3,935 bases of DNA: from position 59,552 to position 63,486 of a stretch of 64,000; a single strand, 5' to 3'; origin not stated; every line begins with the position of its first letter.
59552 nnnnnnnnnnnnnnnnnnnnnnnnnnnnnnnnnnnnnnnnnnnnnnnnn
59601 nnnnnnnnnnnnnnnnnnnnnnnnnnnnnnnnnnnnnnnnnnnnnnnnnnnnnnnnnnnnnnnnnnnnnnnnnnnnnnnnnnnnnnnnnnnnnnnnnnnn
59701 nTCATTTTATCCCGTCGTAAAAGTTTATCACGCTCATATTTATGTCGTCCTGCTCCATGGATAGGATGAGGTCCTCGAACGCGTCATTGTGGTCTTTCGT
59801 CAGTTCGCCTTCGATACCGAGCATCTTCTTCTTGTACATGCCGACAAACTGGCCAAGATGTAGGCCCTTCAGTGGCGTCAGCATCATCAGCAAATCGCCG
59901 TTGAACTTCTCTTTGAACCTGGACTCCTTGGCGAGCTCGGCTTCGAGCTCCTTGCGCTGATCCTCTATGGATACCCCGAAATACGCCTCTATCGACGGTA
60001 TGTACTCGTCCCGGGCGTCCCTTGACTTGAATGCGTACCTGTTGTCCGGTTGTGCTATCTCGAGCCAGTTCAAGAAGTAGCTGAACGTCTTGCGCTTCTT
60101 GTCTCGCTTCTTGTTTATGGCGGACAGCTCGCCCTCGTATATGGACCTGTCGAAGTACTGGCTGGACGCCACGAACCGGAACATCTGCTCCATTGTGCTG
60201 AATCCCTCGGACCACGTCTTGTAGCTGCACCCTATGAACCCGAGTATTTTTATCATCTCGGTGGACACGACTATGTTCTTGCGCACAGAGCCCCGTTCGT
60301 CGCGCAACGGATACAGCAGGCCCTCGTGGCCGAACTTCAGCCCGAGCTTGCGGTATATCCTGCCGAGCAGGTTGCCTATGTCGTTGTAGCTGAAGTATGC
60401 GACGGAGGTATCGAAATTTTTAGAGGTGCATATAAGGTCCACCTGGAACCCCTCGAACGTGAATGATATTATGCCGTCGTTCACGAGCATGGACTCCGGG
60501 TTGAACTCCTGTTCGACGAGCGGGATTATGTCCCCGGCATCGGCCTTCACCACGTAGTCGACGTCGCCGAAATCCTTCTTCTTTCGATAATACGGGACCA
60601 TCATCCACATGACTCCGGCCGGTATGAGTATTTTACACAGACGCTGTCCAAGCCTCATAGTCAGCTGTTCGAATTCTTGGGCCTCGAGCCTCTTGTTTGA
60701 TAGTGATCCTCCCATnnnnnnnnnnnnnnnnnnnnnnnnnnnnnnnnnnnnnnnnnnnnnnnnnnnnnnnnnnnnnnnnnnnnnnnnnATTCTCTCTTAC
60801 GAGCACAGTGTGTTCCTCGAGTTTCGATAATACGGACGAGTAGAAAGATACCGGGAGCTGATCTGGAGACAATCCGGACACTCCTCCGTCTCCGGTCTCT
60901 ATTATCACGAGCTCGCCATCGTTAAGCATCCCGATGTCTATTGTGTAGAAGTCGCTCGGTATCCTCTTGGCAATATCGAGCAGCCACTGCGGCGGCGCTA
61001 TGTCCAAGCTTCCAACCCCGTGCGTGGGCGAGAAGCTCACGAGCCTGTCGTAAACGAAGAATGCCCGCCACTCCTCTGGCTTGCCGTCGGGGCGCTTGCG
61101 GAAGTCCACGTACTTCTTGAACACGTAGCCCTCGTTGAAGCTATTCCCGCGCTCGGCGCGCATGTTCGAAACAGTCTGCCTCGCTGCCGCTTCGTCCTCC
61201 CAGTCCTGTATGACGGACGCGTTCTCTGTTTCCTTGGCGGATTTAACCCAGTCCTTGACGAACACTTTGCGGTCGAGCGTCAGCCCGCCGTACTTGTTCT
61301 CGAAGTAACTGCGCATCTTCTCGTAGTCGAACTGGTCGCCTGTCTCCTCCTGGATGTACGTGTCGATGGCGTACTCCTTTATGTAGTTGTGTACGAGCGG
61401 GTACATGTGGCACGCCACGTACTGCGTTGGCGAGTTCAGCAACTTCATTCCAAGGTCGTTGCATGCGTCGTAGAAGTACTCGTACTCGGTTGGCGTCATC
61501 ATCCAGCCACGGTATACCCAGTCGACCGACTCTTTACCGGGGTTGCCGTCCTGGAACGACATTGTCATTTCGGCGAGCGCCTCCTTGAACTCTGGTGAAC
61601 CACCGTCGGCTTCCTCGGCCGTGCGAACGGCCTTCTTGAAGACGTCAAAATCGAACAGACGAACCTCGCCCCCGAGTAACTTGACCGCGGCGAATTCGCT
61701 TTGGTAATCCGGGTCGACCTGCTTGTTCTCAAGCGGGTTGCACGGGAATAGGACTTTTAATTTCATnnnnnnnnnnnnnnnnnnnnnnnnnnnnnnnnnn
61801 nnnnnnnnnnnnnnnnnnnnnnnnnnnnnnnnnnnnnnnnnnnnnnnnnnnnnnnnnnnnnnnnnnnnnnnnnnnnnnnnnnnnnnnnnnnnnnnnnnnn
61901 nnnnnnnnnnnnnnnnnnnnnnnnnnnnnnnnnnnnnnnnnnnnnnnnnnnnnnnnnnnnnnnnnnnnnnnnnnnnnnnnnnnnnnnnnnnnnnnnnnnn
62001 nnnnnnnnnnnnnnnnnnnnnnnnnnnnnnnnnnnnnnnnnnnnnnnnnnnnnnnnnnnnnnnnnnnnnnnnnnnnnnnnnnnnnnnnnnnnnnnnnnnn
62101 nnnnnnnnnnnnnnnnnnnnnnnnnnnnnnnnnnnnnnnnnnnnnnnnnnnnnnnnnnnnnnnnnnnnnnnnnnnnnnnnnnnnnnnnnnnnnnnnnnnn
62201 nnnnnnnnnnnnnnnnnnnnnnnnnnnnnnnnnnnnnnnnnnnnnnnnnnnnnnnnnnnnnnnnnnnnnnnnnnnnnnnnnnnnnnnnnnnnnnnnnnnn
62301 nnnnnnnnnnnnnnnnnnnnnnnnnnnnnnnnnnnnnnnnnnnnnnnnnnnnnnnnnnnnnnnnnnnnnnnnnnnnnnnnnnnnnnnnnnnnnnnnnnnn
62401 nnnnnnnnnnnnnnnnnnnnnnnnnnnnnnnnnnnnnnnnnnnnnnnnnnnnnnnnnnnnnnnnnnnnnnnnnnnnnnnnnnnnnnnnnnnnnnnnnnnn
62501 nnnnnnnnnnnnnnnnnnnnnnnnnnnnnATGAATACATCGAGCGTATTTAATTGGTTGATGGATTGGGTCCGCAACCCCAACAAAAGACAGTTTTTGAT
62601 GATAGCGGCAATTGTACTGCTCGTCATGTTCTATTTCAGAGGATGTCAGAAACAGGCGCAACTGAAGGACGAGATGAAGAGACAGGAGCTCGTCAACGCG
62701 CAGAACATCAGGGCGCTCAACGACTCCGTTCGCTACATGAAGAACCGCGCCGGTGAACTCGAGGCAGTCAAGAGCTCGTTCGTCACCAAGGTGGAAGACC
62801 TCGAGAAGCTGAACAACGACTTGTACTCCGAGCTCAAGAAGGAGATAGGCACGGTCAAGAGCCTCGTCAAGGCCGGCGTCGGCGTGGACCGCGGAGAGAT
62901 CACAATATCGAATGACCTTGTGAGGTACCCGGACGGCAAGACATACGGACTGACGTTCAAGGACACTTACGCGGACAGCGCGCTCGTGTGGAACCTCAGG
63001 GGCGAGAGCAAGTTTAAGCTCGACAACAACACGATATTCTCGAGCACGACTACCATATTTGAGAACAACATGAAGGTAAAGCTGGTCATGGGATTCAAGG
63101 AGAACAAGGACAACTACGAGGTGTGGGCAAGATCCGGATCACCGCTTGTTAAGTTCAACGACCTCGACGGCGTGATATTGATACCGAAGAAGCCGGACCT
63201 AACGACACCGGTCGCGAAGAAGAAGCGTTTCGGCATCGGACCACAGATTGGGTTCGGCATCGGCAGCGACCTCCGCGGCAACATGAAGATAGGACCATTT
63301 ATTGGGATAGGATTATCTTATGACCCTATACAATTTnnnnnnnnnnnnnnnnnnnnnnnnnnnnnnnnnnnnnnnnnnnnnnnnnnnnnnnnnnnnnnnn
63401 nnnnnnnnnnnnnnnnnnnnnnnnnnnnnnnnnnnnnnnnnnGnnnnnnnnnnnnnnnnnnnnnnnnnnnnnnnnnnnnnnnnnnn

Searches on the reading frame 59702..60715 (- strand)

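Call 28: search_protein_families(library=pfam, proteins=[window:59702-60712:-], max_evalue=0.01)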
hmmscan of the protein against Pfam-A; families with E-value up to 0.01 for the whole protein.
window:59702-60712:- (336 aa): 0 families

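Call 40: search_protein_families(library=phrogs, proteins=[window:59702-60712:-], max_evalue=0.001)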
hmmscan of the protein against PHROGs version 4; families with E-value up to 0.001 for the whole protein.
window:59702-60712:- (336 aa): 1 family
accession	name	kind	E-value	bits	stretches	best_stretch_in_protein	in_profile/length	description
phrog_24943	-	DNA, RNA and nucleotide metabolism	1.2e-32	114.5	1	30-216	35-238/350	DNA polymerase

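Call 93: search_protein_families(library=ncbifam, proteins=[window:59705-60715:-], max_evalue=0.01)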
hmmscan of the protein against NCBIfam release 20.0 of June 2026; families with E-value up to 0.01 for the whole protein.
window:59705-60715:- (337 aa): 0 families

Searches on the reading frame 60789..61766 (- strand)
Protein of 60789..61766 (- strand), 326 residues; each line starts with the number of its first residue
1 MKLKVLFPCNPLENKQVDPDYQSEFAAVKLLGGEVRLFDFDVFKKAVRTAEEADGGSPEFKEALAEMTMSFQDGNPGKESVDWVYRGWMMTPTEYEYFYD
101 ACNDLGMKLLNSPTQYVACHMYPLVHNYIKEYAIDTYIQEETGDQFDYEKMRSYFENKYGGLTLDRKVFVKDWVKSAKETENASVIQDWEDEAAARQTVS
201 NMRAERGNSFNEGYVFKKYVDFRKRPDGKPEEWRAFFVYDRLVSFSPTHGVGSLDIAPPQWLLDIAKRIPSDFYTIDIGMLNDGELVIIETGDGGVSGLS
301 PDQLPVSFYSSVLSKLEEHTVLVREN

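Call 4: search_protein_families(library=pfam, proteins=[window:60789-61766:-], max_evalue=1)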
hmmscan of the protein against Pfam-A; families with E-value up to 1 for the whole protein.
window:60789-61766:- (326 aa): 2 families
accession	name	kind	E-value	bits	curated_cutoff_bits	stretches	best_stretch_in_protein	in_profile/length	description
PF14243.11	R2K_3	-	5.7e-16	59.6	26.3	1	166-301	7-158/169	ATP-grasp domain, R2K clade family 3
PF18299.6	R2K_2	-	6.1e-10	39.6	26.2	1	165-299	3-136/147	ATP-grasp domain, R2K clade family 2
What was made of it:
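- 60786..61766 (-): Gene C: 326-aa R2K-clade ATP-grasp ligase (R2K.3 type). PF14243 at 5.7e-16, 59.6 bits against a cut-off of 26.3 (call 4).
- On R2K.3 ATP-grasp family (gene C): 59.6 bits against 26.3, E 5.7e-16 (call 4).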

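Call 5: search_protein_families(library=phrogs, proteins=[window:60789-61766:-], max_evalue=0.01)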
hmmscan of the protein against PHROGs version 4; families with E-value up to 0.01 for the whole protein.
window:60789-61766:- (326 aa): 1 family
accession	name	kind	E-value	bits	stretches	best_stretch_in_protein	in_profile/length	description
phrog_7313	-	unknown function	8.6e-05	23.2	1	231-297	170-243/264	-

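Call 10: search_solved_structures(query=window:60789-61766:-, max_evalue=10)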
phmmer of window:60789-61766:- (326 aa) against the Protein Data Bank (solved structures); distinct sequences matched with E-value up to 10: 2.
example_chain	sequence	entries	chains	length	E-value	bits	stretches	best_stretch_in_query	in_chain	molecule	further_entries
9ro8_A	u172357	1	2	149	0.4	13.1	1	158-218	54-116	ADP-ribosylcyclase toxin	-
9yih_H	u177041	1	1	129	0.59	12.6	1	197-248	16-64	V634-136 UCA Fab heavy chain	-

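Call 51: find_homologous_proteins(query=window:60789-61766:-)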
Query window:60789-61766:- (326 aa): 63 proteins with E <= 0.001 among 1696 candidates.
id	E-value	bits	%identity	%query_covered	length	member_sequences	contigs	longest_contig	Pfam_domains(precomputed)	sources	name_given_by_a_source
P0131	9.8e-223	756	100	100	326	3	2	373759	PF14243.12,PF18299.7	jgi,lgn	jgi:hypothetical protein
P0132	3.9e-185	633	83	99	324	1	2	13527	PF14243.12,PF18299.7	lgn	-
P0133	1.7e-147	509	66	99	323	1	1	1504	PF14243.12,PF18299.7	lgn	-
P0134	1.0e-116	408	56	98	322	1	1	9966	PF14243.12,PF18299.7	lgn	-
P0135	2.5e-97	344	53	96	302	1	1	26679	PF14243.12,PF18299.7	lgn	-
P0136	6.6e-87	310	48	98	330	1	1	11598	PF14243.12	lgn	-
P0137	2.3e-82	295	45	99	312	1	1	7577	PF14243.12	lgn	-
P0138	1.7e-78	282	44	97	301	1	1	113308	PF14243.12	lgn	-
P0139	3.3e-72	262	42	99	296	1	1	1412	PF14243.12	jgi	-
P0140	1.3e-67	247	41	96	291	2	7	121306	PF14243.12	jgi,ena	-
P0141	9.9e-67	244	50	71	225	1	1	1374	PF14243.12,PF18299.7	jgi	-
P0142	4.1e-52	196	39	99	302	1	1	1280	PF14243.12,PF18299.7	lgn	-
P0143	1.1e-30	125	31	95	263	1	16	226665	PF14243.12,PF18299.7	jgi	jgi:hypothetical protein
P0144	1.9e-30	124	32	97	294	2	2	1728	PF14243.12,PF18299.7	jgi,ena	-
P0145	1.9e-30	124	31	94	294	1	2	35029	PF14243.12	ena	-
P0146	3.5e-30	123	31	94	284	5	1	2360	PF14243.12,PF18299.7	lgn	-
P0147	4.0e-29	120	32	84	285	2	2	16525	PF14243.12,PF18299.7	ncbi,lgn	-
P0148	7.5e-29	119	30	97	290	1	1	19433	PF14243.12,PF18299.7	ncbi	-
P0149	1.1e-28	119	32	94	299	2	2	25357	PF14243.12,PF18299.7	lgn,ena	-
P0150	1.2e-28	118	32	94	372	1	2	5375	PF14243.12,PF18299.7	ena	-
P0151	2.7e-28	117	30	97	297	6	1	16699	PF14243.12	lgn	-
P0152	4.8e-28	116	31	96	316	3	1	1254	PF14243.12,PF18299.7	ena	-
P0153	1.8e-27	115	31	94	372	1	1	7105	PF14354.14,PF14243.12,PF18299.7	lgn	-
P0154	2.7e-27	114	31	94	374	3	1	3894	PF14243.12,PF18299.7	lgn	-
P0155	4.7e-27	113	30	94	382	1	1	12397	PF14243.12,PF18299.7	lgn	-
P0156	1.9e-26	111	32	95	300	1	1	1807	PF14243.12,PF18299.7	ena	-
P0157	5.3e-26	110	31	94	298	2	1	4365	PF14243.12,PF18299.7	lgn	-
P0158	6.4e-26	109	30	95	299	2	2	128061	PF14243.12,PF18299.7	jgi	-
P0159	7.1e-26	109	31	94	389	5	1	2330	PF14243.12,PF18299.7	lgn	-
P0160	8.3e-26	109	28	96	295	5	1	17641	PF14243.12,PF18299.7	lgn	-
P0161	8.4e-26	109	34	69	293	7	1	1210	PF14243.12,PF18299.7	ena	-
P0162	2.1e-25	108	29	92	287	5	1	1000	PF14243.12,PF18299.7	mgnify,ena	mgnify:FL=1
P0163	3.7e-25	107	32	96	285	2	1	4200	PF14243.12,PF18299.7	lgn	-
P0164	3.9e-25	107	30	94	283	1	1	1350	PF14243.12,PF18299.7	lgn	-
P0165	4.9e-25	107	30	94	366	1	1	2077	PF14243.12,PF18299.7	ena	-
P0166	5.8e-25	106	30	94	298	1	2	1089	PF14243.12,PF18299.7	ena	-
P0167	6.6e-25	106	29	97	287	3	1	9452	PF14243.12,PF18299.7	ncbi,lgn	-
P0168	2.1e-24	105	32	92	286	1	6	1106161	PF14243.12,PF18299.7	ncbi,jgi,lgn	ncbi:MAG: ATP-grasp domain-containing protein [Anaerovoracaceae bacterium]|jgi:hypothetical protein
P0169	4.0e-24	104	31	98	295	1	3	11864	PF14243.12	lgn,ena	-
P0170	9.0e-24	102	31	96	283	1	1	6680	PF14243.12,PF18299.7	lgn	-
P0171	1.1e-23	102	30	95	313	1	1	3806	PF14243.12,PF18299.7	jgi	-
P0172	1.5e-23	102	29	95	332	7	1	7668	PF14243.12,PF18299.7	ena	-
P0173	1.7e-23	102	31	94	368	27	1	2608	PF14243.12,PF18299.7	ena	-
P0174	2.3e-23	101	27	92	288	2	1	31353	PF14243.12,PF18299.7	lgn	-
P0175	6.4e-23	100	31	94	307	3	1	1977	PF14243.12,PF18299.7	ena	-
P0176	7.3e-23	99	29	94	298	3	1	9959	PF14243.12,PF18299.7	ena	-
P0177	9.3e-23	99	28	94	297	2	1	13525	PF14243.12,PF18299.7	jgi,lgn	jgi:hypothetical protein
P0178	2.0e-22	98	28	97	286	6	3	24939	PF14243.12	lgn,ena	-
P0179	3.2e-22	97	30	94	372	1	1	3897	PF14354.14,PF14243.12,PF18299.7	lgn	-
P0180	4.6e-22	97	30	97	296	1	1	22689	PF14243.12,PF18299.7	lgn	-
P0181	6.2e-22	96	30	92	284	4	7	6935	PF14243.12,PF18299.7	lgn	-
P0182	6.7e-22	96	33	70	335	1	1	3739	PF14243.12,PF18299.7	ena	-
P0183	2.0e-21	95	30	94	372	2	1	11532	PF14354.14,PF14243.12,PF18299.7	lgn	-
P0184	2.2e-21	95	29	96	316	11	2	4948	PF14243.12,PF18299.7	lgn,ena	-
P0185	4.9e-21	93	31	68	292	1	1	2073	PF14243.12,PF18299.7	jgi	jgi:hypothetical protein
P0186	5.0e-21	93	31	92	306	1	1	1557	PF14243.12,PF18299.7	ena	-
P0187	1.1e-19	89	28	97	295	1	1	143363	PF14243.12,PF18299.7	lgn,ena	-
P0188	3.5e-19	87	30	91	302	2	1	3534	PF14243.12,PF18299.7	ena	-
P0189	2.8e-18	84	28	94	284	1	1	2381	PF14243.12,PF18299.7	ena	-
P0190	2.9e-18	84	30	67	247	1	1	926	PF14243.12,PF18299.7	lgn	-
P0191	6.5e-18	83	32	67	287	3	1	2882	PF14243.12,PF18299.7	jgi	-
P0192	1.1e-16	79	26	94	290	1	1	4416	PF14243.12,PF18299.7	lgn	-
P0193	5.0e-15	74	28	86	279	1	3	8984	PF14243.12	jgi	jgi:hypothetical protein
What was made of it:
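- On R2K.3 ATP-grasp family (gene C): All homologues carry PF14243 (call 51).
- Checked: C has 63 homologues (call 51).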

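Call 53: find_encoding_contigs(protein=P0138, flank=6000, max_places=1)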
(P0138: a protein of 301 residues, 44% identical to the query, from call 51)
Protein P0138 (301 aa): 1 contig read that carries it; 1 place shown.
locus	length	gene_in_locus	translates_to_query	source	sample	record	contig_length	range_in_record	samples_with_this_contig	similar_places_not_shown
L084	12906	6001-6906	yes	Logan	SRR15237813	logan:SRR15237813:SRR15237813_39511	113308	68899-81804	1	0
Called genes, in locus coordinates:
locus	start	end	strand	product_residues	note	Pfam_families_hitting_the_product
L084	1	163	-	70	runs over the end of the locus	-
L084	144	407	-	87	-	-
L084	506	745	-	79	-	-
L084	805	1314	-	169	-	-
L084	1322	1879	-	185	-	-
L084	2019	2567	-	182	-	-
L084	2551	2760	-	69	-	-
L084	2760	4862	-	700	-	-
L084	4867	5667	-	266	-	PF20647:DUF6808 (weak)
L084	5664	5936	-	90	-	-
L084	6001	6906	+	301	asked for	PF14243:R2K_3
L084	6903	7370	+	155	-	-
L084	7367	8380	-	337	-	-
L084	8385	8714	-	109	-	-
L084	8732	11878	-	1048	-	-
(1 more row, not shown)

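Call 54: find_encoding_contigs(protein=P0140, flank=6000, max_places=1)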
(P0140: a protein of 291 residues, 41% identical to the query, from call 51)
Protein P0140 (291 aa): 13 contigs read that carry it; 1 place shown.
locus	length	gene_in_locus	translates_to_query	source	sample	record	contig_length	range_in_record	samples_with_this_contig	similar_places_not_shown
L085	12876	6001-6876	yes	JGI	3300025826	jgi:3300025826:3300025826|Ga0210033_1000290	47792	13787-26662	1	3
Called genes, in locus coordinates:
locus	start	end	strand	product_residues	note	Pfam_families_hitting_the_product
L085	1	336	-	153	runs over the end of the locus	-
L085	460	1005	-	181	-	-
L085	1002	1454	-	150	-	-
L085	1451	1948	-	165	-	-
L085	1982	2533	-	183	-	-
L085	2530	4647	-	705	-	-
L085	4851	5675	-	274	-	-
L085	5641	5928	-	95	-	-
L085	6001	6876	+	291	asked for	PF14243:R2K_3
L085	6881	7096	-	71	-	-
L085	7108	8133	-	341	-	-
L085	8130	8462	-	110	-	-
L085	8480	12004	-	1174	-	-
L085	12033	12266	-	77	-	-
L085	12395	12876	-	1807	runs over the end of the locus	-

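Call 55: find_encoding_contigs(protein=P0143, flank=6000, max_places=1)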
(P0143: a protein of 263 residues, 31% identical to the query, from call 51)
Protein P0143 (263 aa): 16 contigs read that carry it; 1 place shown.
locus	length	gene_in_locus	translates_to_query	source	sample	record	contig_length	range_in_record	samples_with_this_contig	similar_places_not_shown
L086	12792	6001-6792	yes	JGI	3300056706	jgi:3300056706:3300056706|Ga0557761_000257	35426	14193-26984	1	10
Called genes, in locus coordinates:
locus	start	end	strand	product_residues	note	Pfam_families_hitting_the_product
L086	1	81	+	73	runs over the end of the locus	-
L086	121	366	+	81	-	-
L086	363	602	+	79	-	-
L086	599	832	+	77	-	-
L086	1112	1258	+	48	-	-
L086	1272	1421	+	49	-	-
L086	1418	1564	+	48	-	-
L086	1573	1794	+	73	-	-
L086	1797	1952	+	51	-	-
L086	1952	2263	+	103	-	-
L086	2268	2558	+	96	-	-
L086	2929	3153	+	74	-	-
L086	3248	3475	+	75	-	-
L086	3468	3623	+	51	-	-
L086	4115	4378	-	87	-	-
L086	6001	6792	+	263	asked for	PF14243:R2K_3, PF18299:R2K_2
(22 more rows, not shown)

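Call 93: search_protein_families(library=ncbifam, proteins=[window:60789-61766:-], max_evalue=0.01)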
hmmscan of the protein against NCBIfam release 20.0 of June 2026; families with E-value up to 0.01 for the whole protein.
window:60789-61766:- (326 aa): 0 families

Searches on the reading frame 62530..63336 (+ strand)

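Call 39: search_protein_families(library=pfam, proteins=[window:62530-63336:+], max_evalue=0.01)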
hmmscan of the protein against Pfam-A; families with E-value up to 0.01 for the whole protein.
window:62530-63336:+ (269 aa): 1 family
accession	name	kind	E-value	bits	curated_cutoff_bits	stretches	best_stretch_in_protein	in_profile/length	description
PF20647.2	DUF6808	-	1.8e-05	25.1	24.4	1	225-265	49-84/86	Domain of unknown function (DUF6808)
